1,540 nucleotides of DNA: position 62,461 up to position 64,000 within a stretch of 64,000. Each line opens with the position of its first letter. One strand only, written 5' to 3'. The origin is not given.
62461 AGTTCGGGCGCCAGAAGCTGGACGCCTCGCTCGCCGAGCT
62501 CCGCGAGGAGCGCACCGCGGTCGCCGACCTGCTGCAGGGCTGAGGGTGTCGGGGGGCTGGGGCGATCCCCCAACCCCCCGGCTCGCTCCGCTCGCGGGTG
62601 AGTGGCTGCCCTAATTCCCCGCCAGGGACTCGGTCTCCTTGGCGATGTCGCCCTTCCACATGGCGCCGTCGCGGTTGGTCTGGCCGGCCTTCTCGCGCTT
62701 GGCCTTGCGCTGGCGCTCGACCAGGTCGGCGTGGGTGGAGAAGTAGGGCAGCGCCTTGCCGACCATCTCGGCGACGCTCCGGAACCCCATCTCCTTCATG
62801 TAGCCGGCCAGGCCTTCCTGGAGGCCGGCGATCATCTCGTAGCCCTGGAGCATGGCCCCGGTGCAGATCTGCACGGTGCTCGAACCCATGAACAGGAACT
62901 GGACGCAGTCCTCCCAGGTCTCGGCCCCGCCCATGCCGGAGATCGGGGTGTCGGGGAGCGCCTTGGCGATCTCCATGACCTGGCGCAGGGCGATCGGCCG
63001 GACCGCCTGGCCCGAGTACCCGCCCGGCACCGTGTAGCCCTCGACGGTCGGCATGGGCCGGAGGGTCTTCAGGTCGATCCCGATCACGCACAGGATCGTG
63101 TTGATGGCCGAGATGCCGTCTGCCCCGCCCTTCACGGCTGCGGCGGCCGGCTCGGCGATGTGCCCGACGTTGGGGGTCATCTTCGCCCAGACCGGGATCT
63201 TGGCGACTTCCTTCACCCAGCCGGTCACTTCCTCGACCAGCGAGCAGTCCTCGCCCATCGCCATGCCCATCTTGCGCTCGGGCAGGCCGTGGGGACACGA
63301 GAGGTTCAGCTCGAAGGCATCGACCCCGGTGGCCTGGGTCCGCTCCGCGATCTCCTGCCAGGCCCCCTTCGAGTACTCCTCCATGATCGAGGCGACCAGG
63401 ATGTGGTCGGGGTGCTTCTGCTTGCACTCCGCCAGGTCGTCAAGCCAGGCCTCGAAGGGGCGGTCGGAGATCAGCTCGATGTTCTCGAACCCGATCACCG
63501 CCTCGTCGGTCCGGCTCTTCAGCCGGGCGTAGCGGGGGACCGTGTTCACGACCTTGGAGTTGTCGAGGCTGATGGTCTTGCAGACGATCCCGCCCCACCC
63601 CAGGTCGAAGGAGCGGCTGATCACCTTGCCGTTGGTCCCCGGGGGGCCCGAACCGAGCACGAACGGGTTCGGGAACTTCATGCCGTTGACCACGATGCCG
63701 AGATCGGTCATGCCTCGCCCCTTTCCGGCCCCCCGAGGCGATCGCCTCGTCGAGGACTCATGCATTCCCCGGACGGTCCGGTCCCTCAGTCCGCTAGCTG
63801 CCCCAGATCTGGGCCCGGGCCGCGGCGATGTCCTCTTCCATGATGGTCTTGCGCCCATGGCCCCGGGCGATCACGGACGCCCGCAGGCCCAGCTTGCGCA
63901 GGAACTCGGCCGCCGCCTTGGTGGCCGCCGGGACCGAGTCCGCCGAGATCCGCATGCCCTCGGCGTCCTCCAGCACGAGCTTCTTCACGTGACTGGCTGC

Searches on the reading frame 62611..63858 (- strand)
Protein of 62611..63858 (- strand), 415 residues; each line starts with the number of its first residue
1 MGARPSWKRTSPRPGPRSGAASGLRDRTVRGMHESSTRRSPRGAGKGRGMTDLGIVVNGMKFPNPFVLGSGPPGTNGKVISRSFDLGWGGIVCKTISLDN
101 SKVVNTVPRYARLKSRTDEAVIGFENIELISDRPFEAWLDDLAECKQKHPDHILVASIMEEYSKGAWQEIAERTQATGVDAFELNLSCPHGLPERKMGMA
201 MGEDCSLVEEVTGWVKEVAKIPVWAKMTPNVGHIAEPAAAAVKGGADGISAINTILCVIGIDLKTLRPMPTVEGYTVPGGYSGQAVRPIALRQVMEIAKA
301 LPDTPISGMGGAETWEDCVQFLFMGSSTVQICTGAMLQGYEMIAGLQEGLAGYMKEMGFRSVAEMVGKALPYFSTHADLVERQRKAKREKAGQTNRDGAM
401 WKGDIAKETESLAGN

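Call 42: search_protein_families(library=ncbifam, proteins=[window:62611-63858:-], max_evalue=0.00001)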
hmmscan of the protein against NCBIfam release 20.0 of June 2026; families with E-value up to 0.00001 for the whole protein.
window:62611-63858:- (415 aa): 15 families
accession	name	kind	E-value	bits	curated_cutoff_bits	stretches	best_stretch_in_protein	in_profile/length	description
NF006183.0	PRK08318.1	equivalog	5.8e-120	400.9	335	1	50-380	1-330/422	NAD-dependent dihydropyrimidine dehydrogenase subunit PreA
NF005574.0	PRK07259.1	equivalog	1.1e-57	195.3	269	1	52-369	4-302/304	dihydroorotate dehydrogenase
TIGR01037.2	pyrD_sub1_fam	subfamily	1.8e-57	194.7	270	1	56-369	4-299/300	dihydroorotate dehydrogenase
NF041011.1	dihydoor_dh_Arch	equivalog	4.5e-41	140.8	330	1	57-369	3-287/289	dihydroorotate dehydrogenase PyrD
NF005741.0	PRK07565.1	subfamily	7.8e-24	84.4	303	1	50-383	1-320/335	dihydroorotate dehydrogenase-like protein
NF002702.0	PRK02506.1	equivalog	5.2e-19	68.5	301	1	52-368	3-308/313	dihydroorotate oxidase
NF003650.0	PRK05286.2-3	equivalog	3.1e-16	59.2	477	1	205-372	222-391/393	quinone-dependent dihydroorotate dehydrogenase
NF003652.0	PRK05286.2-5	equivalog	1.4e-15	57.4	267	1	52-362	50-352/353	quinone-dependent dihydroorotate dehydrogenase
TIGR01036.1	pyrD_sub2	equivalog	1.4e-15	56.9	200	1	56-369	49-354/356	dihydroorotate dehydrogenase (quinone)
NF003651.0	PRK05286.2-4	equivalog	2.7e-15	55.8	448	1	56-368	65-374/377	quinone-dependent dihydroorotate dehydrogenase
NF003648.0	PRK05286.2-1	equivalog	9e-15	54.4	433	1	53-369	51-355/360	quinone-dependent dihydroorotate dehydrogenase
NF003645.0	PRK05286.1-2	equivalog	5.7e-14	51.7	366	1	52-369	45-354/359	quinone-dependent dihydroorotate dehydrogenase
NF003649.0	PRK05286.2-2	equivalog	1.8e-12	46.9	505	1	59-369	56-349/351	quinone-dependent dihydroorotate dehydrogenase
NF003646.0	PRK05286.1-4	equivalog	4.2e-10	38.9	457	1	219-351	210-337/341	quinone-dependent dihydroorotate dehydrogenase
NF003644.0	PRK05286.1-1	equivalog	4.8e-08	32.5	418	0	221-345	212-331/336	quinone-dependent dihydroorotate dehydrogenase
